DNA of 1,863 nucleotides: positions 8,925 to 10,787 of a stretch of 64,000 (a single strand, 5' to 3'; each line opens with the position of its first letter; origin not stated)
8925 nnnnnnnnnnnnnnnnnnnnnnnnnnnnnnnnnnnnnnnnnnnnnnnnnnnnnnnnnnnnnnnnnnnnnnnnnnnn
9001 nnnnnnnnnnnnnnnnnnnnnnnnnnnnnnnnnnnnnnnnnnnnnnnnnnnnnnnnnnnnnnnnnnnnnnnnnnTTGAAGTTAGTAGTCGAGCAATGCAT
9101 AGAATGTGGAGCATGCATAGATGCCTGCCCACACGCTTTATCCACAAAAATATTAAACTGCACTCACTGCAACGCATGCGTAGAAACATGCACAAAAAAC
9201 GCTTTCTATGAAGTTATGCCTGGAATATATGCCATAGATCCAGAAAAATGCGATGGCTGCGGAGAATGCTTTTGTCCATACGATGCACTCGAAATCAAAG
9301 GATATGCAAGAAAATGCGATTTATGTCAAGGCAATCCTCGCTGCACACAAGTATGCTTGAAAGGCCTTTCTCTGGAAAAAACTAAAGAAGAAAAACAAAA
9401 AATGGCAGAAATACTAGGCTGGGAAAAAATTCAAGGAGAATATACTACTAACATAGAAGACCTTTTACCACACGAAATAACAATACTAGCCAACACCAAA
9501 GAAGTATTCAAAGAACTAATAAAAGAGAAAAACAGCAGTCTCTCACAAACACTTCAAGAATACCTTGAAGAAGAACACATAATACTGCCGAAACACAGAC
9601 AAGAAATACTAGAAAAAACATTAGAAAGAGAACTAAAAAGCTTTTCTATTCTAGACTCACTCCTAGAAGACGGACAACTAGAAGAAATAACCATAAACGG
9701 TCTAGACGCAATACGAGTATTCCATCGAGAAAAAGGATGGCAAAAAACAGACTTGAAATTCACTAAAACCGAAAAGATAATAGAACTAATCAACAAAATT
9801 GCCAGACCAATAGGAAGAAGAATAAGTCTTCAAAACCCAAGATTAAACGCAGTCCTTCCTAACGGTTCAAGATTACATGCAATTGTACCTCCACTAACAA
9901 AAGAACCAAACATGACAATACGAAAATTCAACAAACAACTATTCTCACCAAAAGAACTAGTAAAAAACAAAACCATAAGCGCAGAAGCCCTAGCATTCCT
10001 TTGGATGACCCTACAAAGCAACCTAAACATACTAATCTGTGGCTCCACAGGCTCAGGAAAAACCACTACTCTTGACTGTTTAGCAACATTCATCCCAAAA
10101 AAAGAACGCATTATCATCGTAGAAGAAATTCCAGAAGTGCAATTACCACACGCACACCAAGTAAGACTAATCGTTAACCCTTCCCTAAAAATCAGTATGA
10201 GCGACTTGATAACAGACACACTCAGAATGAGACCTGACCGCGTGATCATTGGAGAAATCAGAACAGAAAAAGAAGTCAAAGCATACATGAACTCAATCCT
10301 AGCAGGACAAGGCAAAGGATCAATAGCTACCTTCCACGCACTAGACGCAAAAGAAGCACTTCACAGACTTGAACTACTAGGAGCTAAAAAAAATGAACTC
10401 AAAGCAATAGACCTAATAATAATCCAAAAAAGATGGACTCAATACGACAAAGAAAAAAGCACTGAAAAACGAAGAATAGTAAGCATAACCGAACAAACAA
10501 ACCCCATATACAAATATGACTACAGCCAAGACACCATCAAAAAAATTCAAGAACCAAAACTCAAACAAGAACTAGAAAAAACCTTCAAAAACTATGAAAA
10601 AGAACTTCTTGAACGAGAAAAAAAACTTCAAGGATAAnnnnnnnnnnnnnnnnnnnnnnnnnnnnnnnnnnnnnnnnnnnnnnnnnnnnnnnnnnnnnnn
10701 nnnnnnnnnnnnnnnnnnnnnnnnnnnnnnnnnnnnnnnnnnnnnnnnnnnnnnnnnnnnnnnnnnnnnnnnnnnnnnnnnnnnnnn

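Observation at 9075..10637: Secretion ATPase fused to an N-terminal 16-cysteine poly-ferredoxin-like domain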

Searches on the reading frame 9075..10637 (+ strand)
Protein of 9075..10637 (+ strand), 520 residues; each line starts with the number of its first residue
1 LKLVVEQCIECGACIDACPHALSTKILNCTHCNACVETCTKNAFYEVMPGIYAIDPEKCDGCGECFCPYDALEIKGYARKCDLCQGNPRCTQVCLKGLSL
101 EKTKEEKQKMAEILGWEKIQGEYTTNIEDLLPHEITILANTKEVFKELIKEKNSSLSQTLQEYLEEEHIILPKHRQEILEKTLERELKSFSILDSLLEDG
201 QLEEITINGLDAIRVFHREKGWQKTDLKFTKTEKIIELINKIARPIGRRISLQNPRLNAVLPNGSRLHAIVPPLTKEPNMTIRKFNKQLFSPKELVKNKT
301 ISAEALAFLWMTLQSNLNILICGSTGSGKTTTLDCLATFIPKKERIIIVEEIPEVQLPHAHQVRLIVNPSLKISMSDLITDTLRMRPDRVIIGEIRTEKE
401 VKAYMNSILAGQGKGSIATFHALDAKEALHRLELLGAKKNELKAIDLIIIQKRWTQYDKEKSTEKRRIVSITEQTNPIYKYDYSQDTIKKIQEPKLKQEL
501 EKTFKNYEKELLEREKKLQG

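Call 3: search_protein_families(library=pfam, proteins=[window:9075-10637:+], max_evalue=0.1)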
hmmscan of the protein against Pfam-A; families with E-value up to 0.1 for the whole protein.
window:9075-10637:+ (520 aa): 30 families (the best 25 are shown)
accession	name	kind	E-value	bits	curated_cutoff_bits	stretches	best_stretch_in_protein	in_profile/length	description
PF00437.27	T2SSE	-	6.5e-40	137.4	24.9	1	189-453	4-277/370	Type II/IV secretion system protein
PF12838.12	Fer4_7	-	6.3e-07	30.2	27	2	28-71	1-52/52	4Fe-4S dicluster domain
PF13187.11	Fer4_9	-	1.2e-06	28.8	27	2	28-70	1-50/52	4Fe-4S dicluster domain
PF00037.32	Fer4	-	3.3e-06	27.1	21.1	3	5-20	5-20/24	4Fe-4S binding domain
PF12837.12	Fer4_6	-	5e-05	23.5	25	2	6-21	7-22/24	4Fe-4S binding domain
PF12797.12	Fer4_2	-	7.4e-05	22.9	24.5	1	4-19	6-21/22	4Fe-4S binding domain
PF16796.11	Microtub_bd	-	0.00019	21.8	27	1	284-335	61-110/155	Microtubule binding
PF13237.11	Fer4_10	-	0.00028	21.2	25.5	0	5-39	6-52/53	4Fe-4S dicluster domain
PF13555.12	AAA_29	-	0.00099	19.3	27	1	316-339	23-45/61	P-loop containing region of AAA domain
PF13401.12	AAA_22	-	0.0015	19.3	27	1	317-378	6-50/130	AAA domain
PF20720.3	nSTAND3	-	0.0021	18.2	27.2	1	312-355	13-57/155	Novel STAND NTPase 3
PF00270.35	DEAD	-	0.003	17.7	26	0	313-350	11-52/167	DEAD/DEAH box helicase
PF00005.33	ABC_tran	-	0.0043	18.1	25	1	311-350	6-45/137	ABC transporter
PF01580.24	FtsK_SpoIIIE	-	0.005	16.8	24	1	314-336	36-59/221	FtsK/SpoIIIE family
PF13191.12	AAA_16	-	0.0055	17.7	32.6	1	317-361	25-68/167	AAA ATPase domain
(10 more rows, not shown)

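Call 4: search_protein_families(library=ncbifam, proteins=[window:9075-10637:+], max_evalue=0.1)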
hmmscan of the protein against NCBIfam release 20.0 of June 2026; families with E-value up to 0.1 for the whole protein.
window:9075-10637:+ (520 aa): 47 families (the best 25 are shown)
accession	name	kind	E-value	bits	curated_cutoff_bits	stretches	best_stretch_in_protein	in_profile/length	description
NF058587.1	archaellum_moto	equivalog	1.4e-56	192.4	550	1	141-474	96-433/527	archaellum flagellar ATPase motor FlaI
TIGR03819.1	heli_sec_ATPase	hypoth_equivalog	4.5e-53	180.6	373.15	1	143-437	4-302/340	TadA family conjugal transfer-associated ATPase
TIGR02788.1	VirB11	equivalog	1.1e-49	169.2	249.95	2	305-451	133-281/308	P-type DNA transfer ATPase VirB11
TIGR02782.1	TrbB_P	equivalog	3.4e-42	144.8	304.55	1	194-471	15-290/303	P-type conjugative transfer ATPase TrbB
NF010469.0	PRK13894.1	subfamily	9e-35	120.5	508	1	179-472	15-305/320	conjugal transfer ATPase TrbB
NF053672.1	bindosome_BasE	exception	3.4e-31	108.6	1000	1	184-488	133-448/512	bindosome assembly system ATPase subunit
NF010475.0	PRK13900.1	equivalog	1.5e-30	106.4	389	2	305-435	149-282/333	type IV secretion system ATPase VirB11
NF010407.0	PRK13833.1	subfamily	2.5e-30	106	499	1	238-451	65-285/323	conjugal transfer protein TrbB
NF010425.0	PRK13851.1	equivalog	6.2e-28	97.7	461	2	304-432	150-280/344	type IV secretion system protein VirB11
NF041000.1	ATPase_ComGA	equivalog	4e-24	85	300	1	269-452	85-262/267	competence type IV pilus ATPase ComGA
NF053534.1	T4PilAsmATPsTfpB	equivalog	6.1e-14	51.3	850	1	286-453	302-470/584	type IV pilus assembly ATPase TfpB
TIGR02533.1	type_II_gspE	equivalog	1.1e-12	47.4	630.25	1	318-439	245-363/486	type II secretion system ATPase GspE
NF007755.0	PRK10436.1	equivalog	2.6e-12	46.1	617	1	309-453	211-354/465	type II secretion system protein GspE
TIGR01420.1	pilT_fam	subfamily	3e-12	46.4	319.1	1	318-432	124-239/343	PilT/PilU family type 4a pilus ATPase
TIGR02538.1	type_IV_pilB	equivalog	5.7e-12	45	675.65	1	319-452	319-450/564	type IV-A pilus assembly ATPase PilB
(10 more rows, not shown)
